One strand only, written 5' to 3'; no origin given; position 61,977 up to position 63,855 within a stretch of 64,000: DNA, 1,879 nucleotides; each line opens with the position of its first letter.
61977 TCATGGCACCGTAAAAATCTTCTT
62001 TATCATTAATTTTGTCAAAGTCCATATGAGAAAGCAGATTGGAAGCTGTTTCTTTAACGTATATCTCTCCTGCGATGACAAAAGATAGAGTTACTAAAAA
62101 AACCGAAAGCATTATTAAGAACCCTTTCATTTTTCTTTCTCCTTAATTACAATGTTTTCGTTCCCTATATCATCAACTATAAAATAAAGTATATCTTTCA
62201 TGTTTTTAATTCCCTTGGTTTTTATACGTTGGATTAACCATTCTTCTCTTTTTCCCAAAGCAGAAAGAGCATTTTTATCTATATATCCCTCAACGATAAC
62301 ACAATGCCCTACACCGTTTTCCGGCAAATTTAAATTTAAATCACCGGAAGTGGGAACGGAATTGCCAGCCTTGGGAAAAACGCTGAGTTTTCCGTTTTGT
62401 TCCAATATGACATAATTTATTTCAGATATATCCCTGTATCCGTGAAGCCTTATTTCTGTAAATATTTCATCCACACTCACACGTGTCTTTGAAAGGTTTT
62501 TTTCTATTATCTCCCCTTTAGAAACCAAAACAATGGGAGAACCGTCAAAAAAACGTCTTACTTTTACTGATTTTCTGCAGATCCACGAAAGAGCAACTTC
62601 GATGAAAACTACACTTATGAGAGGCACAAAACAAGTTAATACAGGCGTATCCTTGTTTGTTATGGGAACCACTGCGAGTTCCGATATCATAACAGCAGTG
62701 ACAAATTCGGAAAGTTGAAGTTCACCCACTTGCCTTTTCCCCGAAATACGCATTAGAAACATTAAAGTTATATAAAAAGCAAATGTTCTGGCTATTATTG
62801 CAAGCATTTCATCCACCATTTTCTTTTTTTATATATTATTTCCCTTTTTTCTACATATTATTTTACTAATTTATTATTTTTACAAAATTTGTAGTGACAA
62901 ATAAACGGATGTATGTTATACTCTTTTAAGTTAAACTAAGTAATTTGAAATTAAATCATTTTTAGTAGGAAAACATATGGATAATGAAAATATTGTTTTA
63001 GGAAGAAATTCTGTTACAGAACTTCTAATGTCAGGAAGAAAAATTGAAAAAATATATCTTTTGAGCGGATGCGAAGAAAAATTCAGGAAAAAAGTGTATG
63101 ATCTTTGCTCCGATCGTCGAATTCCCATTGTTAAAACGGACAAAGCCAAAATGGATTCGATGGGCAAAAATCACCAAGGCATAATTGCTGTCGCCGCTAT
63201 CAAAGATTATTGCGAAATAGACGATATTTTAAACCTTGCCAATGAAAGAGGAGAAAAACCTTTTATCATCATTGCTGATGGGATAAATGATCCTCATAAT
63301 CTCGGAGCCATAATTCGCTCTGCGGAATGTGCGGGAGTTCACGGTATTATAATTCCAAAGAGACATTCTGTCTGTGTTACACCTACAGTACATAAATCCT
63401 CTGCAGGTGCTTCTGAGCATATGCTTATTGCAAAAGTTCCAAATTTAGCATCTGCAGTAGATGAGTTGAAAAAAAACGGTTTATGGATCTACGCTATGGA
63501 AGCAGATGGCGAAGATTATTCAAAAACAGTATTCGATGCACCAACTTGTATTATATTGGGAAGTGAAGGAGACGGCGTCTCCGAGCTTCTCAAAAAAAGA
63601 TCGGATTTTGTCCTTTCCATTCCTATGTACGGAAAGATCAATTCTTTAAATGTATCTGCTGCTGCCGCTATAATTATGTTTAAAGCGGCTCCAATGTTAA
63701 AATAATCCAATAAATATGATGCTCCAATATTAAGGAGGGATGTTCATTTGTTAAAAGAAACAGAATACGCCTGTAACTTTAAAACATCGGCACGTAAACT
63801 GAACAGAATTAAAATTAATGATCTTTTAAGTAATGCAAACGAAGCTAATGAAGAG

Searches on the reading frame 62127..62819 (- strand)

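Call 74: search_protein_families(library=pfam, proteins=[window:62127-62819:-], max_evalue=1e-8)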
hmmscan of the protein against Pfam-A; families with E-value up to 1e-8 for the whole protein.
window:62127-62819:- (230 aa): 1 family
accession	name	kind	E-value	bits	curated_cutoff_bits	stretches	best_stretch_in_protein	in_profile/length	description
PF04239.17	DUF421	-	4.6e-35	120.3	23.6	1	83-214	2-127/129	YetF C-terminal domain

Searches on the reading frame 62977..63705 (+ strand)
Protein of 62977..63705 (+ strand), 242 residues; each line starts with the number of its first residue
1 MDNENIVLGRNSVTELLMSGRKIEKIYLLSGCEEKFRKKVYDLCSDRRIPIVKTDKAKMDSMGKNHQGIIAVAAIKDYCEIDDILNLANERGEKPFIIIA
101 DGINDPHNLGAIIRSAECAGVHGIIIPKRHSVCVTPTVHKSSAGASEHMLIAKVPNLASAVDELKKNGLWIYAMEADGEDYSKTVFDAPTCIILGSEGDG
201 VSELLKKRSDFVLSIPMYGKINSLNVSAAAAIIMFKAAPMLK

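Call 74: search_protein_families(library=pfam, proteins=[window:62977-63705:+], max_evalue=1e-8)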
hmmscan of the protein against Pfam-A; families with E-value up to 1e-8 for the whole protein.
window:62977-63705:+ (242 aa): 2 families
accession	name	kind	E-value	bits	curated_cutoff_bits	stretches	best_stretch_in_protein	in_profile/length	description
PF00588.24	SpoU_methylase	-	3.8e-43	147.4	29.7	1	96-235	2-142/142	SpoU rRNA Methylase family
PF08032.17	SpoU_sub_bind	-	5.1e-14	52.8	22.8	1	6-78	1-75/76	RNA 2'-O ribose methyltransferase substrate binding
